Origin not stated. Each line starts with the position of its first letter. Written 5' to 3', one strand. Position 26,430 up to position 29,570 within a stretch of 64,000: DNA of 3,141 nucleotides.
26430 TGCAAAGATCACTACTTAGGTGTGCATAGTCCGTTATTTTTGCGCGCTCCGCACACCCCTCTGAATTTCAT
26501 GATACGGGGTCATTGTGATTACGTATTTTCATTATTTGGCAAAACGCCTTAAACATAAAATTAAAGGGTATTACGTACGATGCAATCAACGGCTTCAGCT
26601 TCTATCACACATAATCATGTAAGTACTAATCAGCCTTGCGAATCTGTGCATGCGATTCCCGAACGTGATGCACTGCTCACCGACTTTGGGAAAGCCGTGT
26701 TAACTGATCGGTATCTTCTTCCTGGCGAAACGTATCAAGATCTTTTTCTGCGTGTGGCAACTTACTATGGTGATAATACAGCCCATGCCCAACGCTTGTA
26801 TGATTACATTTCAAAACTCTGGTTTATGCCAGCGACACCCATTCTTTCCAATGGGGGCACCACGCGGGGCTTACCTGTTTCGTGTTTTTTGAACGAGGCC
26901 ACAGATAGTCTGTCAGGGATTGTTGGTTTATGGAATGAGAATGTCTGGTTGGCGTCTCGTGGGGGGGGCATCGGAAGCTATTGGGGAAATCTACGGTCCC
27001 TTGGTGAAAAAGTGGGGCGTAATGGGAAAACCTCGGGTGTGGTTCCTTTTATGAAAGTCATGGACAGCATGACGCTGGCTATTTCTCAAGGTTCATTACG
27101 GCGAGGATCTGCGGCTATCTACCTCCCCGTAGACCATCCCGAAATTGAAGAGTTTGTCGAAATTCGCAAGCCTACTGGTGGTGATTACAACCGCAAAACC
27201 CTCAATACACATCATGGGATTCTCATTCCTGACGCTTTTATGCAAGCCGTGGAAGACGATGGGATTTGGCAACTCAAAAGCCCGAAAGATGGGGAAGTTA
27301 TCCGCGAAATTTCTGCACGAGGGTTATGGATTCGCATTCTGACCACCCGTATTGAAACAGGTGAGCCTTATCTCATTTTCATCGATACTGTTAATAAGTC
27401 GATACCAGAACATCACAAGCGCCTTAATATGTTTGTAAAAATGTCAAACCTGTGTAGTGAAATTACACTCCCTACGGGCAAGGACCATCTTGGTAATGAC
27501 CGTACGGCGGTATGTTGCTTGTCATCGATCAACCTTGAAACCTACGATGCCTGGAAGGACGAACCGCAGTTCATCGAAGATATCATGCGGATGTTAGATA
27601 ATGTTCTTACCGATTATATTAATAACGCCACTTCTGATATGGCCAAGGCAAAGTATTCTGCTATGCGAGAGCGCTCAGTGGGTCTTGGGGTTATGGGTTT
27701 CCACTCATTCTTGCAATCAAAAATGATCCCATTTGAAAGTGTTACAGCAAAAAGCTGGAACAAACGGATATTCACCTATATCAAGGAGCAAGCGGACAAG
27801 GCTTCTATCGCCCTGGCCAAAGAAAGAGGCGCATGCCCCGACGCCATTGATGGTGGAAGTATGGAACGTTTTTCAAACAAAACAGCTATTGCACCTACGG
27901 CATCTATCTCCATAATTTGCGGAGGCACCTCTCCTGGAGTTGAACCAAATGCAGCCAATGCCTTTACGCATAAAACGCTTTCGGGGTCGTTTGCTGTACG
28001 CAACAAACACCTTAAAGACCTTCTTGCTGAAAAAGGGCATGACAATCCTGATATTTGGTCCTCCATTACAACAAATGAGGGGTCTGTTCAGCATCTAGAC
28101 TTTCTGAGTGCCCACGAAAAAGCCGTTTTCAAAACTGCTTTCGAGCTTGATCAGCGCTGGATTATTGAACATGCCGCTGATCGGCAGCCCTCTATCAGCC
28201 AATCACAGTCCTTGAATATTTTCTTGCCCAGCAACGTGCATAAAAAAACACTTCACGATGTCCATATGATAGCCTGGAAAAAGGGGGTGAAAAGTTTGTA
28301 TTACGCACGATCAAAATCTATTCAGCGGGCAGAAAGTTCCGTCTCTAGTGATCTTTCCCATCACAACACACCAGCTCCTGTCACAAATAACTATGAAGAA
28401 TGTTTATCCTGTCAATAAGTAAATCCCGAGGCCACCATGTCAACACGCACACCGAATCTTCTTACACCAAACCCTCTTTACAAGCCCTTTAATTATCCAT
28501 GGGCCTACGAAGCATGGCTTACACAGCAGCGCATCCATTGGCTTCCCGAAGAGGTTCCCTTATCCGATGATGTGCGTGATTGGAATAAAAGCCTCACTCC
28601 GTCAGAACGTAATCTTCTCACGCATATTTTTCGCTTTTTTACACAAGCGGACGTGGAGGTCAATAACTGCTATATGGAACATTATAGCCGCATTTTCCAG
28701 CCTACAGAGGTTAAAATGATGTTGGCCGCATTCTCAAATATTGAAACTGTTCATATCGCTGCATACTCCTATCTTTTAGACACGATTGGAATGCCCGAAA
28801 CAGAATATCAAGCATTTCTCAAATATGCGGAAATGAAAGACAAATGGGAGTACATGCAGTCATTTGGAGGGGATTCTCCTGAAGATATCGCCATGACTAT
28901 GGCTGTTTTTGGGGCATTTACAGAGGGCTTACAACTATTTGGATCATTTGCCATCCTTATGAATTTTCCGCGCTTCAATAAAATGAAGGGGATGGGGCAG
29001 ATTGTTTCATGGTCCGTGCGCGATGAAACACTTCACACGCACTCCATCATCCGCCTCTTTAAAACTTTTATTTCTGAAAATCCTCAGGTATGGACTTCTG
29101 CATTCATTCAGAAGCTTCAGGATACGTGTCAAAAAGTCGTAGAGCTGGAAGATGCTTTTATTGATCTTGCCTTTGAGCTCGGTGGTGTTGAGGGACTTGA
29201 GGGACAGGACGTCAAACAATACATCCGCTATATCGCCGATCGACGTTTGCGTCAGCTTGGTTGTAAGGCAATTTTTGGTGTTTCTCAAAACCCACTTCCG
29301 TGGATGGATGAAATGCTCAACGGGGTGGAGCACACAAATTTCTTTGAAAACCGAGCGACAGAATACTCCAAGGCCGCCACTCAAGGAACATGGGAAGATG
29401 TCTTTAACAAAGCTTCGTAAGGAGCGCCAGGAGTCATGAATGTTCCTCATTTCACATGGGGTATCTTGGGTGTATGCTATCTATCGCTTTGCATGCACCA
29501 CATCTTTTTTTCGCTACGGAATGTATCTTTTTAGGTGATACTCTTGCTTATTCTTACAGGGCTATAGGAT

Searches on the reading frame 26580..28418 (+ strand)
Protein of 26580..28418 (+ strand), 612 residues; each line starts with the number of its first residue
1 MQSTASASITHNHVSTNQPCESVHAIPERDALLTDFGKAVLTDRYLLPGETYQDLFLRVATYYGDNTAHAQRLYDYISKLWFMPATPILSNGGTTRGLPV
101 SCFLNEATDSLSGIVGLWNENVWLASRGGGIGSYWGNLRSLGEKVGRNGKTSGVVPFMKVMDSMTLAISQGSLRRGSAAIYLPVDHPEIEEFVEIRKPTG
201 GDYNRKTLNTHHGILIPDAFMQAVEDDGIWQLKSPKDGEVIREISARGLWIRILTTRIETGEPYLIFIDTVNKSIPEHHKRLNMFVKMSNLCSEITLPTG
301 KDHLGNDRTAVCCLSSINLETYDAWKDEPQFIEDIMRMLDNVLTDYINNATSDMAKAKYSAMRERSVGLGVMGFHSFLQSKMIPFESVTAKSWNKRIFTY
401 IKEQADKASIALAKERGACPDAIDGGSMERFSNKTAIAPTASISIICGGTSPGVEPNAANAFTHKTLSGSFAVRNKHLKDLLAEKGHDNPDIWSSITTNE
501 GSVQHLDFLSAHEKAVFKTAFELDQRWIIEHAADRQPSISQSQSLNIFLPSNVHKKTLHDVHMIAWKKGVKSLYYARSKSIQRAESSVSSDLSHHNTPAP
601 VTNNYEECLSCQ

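Call 5: search_protein_families(library=ncbifam, proteins=[window:26580-28418:+], max_evalue=0.001)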
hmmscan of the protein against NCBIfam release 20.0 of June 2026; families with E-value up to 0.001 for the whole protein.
window:26580-28418:+ (612 aa): 21 families
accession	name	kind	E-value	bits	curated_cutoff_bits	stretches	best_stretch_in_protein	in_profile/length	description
NF006577.0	PRK09102.1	equivalog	1.6e-302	1004.2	620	1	17-612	9-604/604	ribonucleoside-diphosphate reductase subunit alpha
TIGR02506.1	NrdE_NrdA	equivalog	2.3e-150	502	341.05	3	243-420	247-420/616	ribonucleoside-diphosphate reductase subunit alpha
TIGR02510.1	NrdE-prime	equivalog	2.5e-126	422.4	602.25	1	25-587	10-550/560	ribonucleoside-diphosphate reductase subunit alpha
NF005544.0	PRK07207.1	equivalog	5.5e-109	365.4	965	3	27-237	290-509/965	ribonucleoside-diphosphate reductase subunit alpha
TIGR02504.1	NrdJ_Z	equivalog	1.4e-88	298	399.95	2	56-420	26-405/606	adenosylcobalamin-dependent ribonucleoside-diphosphate reductase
NF009029.0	PRK12365.1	equivalog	1.5e-82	278.1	1350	3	51-238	401-593/1046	ribonucleoside-diphosphate reductase subunit alpha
NF006279.0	PRK08447.1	equivalog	1.5e-79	268.4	1082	4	26-239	130-353/789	ribonucleoside-diphosphate reductase subunit alpha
NF006417.0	PRK08665.1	equivalog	5.5e-77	259.7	961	1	32-581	11-568/759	vitamin B12-dependent ribonucleotide reductase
NF006665.0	PRK09209.1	equivalog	2.4e-76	257.6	1057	3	26-237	149-372/761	ribonucleoside-diphosphate reductase subunit alpha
NF005101.0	PRK06539.1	equivalog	1.5e-71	241.5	988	3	26-241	141-366/822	ribonucleoside-diphosphate reductase subunit alpha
NF005483.0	PRK07088.1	equivalog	3.1e-70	237.2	1214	3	26-238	151-375/764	ribonucleoside-diphosphate reductase subunit alpha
NF005010.0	PRK06406.1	subfamily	1.3e-65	222.1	1125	1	65-582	215-723/771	vitamin B12-dependent ribonucleotide reductase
NF009028.0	PRK12364.1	equivalog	2.2e-64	217.8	1377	3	26-236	229-452/842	ribonucleoside-diphosphate reductase subunit alpha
TIGR04170.1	RNR_1b_NrdE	exception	7.9e-59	199.6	750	3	50-236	110-298/698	class 1b ribonucleoside-diphosphate reductase subunit alpha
NF005122.0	PRK06556.1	equivalog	4.6e-45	153.7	859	2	82-418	140-486/960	vitamin B12-dependent ribonucleotide reductase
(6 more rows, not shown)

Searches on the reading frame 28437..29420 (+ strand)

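Call 5: search_protein_families(library=ncbifam, proteins=[window:28437-29420:+], max_evalue=0.001)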
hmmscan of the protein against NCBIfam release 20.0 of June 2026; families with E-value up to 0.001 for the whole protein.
window:28437-29420:+ (327 aa): 15 families
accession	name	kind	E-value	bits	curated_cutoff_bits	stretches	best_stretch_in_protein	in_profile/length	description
NF007186.0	PRK09614.1-5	equivalog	3.9e-171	568.4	237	1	6-325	5-324/328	ribonucleotide-diphosphate reductase subunit beta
NF009398.0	PRK12759.1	equivalog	4.9e-97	325.5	649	1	9-324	94-409/410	bifunctional gluaredoxin/ribonucleoside-diphosphate reductase subunit beta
NF005550.0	PRK07209.1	equivalog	1.1e-53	182.5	309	1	17-315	67-379/383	ribonucleotide-diphosphate reductase subunit beta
NF007184.0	PRK09614.1-3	equivalog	9.7e-48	163.3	310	1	18-316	38-342/346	ribonucleotide-diphosphate reductase subunit beta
TIGR04171.1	RNR_1b_NrdF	exception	5.1e-26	91.6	355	1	26-323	17-314/316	class 1b ribonucleoside-diphosphate reductase subunit beta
NF007183.0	PRK09614.1-2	subfamily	3.9e-20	72.1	320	1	26-314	22-313/327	ribonucleotide-diphosphate reductase subunit beta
NF006576.0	PRK09101.1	equivalog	1.6e-19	70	346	1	162-295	204-341/376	class Ia ribonucleoside-diphosphate reductase subunit beta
NF007182.0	PRK09614.1-1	subfamily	1.1e-17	64.2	471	1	25-284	26-280/324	ribonucleotide-diphosphate reductase subunit beta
NF007185.0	PRK09614.1-4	equivalog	1.6e-16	60.5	525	1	28-304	25-296/320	ribonucleotide-diphosphate reductase subunit beta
NF010572.0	PRK13965.1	subfamily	2.8e-15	56.2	486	1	25-284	39-293/337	class 1b ribonucleoside-diphosphate reductase subunit beta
NF010573.0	PRK13966.1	equivalog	3.5e-15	55.7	661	1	26-283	27-279/324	ribonucleotide-diphosphate reductase subunit beta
NF006200.0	PRK08326.1-3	equivalog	9.6e-14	51.3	194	1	24-243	32-259/321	R2-like ligand-binding oxidase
NF010574.0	PRK13967.1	equivalog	9.1e-10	38.2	687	1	31-282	30-276/322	ribonucleotide-diphosphate reductase subunit beta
NF006198.0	PRK08326.1-1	subfamily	4.9e-05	22.7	274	1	31-223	35-236/308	R2-like ligand-binding oxidase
NF006202.0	PRK08326.1-5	equivalog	0.00012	21.4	315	1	35-221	32-225/297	R2-like ligand-binding oxidase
